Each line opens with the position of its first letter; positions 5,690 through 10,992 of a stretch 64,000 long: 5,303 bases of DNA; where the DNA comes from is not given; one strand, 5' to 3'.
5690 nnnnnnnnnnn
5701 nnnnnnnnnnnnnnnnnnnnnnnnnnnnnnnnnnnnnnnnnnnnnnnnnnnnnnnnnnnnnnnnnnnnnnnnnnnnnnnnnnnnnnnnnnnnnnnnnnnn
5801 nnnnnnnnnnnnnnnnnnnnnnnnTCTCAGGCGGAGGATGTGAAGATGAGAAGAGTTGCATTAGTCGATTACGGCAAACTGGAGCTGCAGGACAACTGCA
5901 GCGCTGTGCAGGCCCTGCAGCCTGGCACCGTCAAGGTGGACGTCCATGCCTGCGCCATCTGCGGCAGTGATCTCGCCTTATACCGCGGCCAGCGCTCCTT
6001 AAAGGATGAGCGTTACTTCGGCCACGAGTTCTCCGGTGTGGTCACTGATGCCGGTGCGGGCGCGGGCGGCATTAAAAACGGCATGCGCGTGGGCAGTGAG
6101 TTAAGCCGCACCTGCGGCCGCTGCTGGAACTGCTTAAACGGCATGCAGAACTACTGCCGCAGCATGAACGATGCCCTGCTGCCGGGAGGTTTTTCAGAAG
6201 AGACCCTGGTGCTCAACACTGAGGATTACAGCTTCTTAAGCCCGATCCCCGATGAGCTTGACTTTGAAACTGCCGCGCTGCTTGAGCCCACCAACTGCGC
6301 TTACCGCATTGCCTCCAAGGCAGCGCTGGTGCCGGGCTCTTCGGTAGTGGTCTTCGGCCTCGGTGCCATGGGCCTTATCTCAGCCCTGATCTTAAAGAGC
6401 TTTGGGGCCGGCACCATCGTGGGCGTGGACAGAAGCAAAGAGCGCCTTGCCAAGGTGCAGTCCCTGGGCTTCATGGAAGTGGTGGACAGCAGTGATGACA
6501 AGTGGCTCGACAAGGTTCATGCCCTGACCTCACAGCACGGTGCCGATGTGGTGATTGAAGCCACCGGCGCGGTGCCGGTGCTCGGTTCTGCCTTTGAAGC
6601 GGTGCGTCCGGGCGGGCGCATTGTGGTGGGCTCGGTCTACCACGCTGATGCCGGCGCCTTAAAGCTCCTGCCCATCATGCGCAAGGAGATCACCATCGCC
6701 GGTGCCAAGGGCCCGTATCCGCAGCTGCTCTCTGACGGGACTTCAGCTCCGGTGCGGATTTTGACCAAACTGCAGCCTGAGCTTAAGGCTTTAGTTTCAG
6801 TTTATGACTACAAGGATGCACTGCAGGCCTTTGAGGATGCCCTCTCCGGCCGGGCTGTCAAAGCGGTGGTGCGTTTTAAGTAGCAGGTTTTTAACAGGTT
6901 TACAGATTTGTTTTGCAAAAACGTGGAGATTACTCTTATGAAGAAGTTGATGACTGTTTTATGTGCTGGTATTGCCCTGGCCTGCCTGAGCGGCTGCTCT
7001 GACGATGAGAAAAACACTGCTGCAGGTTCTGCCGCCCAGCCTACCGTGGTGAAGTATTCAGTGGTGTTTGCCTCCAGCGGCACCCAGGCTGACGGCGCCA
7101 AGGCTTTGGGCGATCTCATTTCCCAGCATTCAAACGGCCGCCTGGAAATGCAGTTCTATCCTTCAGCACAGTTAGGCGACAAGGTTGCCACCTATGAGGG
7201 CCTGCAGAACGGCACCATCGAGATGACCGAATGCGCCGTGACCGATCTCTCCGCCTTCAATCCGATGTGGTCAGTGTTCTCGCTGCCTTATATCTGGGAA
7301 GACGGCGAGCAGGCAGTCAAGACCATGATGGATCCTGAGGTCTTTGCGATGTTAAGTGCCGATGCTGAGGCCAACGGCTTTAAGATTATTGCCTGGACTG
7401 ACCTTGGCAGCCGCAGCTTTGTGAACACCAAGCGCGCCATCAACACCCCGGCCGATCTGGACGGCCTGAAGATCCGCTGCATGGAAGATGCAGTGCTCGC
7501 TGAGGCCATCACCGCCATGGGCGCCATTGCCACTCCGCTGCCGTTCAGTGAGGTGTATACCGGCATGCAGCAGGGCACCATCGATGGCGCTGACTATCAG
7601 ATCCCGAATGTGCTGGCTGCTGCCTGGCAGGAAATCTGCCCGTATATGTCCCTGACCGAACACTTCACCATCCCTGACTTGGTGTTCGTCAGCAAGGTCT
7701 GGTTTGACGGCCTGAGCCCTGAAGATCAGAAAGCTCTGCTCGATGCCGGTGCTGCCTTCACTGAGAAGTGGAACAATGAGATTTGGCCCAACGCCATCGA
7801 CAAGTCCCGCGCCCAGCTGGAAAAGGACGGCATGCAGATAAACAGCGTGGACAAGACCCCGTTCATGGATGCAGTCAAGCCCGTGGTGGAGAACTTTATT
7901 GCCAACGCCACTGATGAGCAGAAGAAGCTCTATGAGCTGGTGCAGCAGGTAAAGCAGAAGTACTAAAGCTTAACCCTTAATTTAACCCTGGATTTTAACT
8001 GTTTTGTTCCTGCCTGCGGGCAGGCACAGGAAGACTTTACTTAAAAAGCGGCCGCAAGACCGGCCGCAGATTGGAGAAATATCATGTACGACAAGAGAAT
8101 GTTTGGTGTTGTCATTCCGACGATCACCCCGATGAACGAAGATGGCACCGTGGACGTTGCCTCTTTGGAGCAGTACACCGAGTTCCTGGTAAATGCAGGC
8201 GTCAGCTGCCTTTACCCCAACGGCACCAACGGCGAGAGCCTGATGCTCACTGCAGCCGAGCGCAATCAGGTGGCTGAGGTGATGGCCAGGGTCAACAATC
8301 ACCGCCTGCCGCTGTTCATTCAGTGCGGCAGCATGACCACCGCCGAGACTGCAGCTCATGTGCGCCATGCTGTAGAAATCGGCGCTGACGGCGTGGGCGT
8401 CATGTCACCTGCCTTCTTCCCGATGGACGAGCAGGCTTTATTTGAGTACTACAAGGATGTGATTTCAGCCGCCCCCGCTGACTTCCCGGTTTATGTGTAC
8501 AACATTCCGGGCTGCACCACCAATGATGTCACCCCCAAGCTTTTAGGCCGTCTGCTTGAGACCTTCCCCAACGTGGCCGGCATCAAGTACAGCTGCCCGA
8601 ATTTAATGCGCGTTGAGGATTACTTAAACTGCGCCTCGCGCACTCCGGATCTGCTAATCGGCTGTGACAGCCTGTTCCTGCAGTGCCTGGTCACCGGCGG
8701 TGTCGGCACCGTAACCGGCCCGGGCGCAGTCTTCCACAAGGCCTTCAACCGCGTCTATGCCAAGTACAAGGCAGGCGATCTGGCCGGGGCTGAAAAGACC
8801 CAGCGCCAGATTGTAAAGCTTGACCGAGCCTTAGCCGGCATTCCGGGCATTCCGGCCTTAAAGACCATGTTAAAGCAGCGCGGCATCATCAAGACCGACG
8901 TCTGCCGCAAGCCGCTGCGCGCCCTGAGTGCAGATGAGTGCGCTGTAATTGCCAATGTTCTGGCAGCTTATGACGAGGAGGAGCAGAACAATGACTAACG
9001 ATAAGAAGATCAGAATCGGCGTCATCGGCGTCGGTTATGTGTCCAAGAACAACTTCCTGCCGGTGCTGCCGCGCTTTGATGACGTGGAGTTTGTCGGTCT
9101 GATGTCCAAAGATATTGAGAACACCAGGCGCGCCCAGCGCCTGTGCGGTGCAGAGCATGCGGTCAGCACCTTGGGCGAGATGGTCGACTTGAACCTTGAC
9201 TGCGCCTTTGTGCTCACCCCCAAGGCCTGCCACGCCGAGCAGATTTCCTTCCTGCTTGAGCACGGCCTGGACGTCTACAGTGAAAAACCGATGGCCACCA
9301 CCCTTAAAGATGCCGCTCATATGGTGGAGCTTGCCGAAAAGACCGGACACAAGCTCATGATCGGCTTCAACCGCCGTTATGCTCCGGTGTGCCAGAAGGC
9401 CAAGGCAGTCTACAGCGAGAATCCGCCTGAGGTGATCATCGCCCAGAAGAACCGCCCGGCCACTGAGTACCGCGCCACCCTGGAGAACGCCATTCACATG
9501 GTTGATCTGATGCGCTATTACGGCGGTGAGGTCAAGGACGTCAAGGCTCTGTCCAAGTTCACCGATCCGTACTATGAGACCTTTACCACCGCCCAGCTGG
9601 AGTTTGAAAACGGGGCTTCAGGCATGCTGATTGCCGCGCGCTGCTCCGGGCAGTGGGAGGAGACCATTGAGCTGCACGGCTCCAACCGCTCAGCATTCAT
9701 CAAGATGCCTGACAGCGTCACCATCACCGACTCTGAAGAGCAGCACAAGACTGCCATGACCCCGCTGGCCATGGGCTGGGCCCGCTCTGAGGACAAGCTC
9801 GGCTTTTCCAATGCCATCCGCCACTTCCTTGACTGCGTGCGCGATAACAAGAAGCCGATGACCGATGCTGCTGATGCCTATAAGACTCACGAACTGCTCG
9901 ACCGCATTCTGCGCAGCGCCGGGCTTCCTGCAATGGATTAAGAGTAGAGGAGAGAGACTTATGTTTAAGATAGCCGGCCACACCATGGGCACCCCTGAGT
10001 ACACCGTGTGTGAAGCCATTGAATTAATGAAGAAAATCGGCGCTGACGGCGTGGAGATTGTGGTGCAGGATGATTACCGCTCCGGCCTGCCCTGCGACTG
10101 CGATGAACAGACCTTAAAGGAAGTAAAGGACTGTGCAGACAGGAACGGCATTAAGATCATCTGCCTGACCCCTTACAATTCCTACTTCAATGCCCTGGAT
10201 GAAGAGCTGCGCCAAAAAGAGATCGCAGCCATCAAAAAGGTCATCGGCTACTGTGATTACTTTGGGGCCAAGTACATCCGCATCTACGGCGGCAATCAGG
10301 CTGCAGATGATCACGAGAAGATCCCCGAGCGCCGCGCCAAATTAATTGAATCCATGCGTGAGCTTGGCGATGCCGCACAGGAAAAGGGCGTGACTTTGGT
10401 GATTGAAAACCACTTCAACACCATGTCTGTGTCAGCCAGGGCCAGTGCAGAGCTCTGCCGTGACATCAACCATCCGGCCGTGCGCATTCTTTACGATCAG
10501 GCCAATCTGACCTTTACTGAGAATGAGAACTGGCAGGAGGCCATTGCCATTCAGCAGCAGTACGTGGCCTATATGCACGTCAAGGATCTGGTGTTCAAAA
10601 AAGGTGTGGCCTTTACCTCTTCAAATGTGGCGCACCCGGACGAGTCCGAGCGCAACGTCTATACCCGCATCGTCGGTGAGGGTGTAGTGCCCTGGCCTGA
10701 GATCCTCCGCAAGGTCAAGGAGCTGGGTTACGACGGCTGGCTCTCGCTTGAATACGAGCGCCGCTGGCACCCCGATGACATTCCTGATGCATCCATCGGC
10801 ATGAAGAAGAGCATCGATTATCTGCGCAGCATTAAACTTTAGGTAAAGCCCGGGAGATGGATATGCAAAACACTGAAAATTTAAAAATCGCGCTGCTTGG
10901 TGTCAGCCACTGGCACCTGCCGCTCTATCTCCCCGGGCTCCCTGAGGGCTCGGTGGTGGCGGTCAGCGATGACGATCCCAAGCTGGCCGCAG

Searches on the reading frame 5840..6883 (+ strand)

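Call 17: search_protein_families(library=pfam, proteins=[window:5840-6883:+])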
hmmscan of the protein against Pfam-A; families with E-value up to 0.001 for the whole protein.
window:5840-6883:+ (347 aa): 3 families
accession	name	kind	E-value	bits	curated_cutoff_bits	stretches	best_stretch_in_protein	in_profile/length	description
PF00107.32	ADH_zinc_N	-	2.1e-24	86.4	31.8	1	176-289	1-112/129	Zinc-binding dehydrogenase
PF08240.17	ADH_N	-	2e-20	73.4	23.5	1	27-125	1-95/104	Alcohol dehydrogenase GroES-like domain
PF16912.11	Glu_dehyd_C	-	7.9e-08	32.5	34.9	1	153-269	19-134/211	Glucose dehydrogenase C-terminus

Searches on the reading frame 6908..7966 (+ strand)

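Call 17: search_protein_families(library=pfam, proteins=[window:6908-7966:+])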
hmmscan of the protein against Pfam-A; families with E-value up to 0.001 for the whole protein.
window:6908-7966:+ (352 aa): 1 family
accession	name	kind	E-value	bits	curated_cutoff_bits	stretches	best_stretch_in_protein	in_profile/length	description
PF03480.18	DctP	-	1e-71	242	23.4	1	53-330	4-283/286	Bacterial extracellular solute-binding protein, family 7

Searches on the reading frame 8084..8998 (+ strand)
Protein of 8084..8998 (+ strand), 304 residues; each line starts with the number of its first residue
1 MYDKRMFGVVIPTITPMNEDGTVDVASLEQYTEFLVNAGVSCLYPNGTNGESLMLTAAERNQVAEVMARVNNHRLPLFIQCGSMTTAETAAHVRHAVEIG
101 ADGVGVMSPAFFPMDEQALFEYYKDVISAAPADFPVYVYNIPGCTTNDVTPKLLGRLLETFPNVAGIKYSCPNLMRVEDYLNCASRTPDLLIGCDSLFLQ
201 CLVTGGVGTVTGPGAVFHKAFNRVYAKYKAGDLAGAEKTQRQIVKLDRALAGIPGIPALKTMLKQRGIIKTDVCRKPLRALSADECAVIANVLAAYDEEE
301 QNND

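Call 17: search_protein_families(library=pfam, proteins=[window:8084-8998:+])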
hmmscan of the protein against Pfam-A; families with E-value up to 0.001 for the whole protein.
window:8084-8998:+ (304 aa): 1 family
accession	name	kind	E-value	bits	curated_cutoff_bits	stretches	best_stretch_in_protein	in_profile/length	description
PF00701.28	DHDPS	-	3.3e-52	177.5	22.1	1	8-292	4-285/289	Dihydrodipicolinate synthetase family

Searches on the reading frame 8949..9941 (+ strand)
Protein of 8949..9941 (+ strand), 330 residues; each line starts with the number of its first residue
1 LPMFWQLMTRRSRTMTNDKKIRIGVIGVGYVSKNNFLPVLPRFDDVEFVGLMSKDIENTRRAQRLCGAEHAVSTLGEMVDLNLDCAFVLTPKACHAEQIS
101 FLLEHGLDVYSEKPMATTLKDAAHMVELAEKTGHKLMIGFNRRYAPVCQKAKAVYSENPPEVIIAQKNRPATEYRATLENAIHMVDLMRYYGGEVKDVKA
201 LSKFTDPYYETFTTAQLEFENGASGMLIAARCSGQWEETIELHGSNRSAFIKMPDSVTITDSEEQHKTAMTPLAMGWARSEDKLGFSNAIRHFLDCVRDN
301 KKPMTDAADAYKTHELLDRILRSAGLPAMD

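Call 19: search_protein_families(library=pfam, proteins=[window:8949-9941:+])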
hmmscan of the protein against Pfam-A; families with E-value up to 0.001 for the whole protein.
window:8949-9941:+ (330 aa): 3 families
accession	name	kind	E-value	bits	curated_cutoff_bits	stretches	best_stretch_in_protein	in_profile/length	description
PF01408.29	GFO_IDH_MocA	-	2.5e-22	80.3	24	1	21-140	1-120/120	Oxidoreductase family, NAD-binding Rossmann fold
PF02894.22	GFO_IDH_MocA_C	-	2.4e-09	37.8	22.9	1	178-324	44-210/218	Oxidoreductase family, C-terminal alpha/beta domain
PF22725.1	GFO_IDH_MocA_C3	-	5.3e-09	36.6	27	1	168-248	37-122/124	GFO/IDH/MocA C-terminal domain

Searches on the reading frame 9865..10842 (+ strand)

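Call 19: search_protein_families(library=pfam, proteins=[window:9865-10842:+])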
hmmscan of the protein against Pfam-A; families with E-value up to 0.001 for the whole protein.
window:9865-10842:+ (325 aa): 1 family
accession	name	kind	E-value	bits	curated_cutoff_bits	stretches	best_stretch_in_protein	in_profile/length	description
PF01261.30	AP_endonuc_2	-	8e-46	157.2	31.1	1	53-321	2-247/249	Xylose isomerase-like TIM barrel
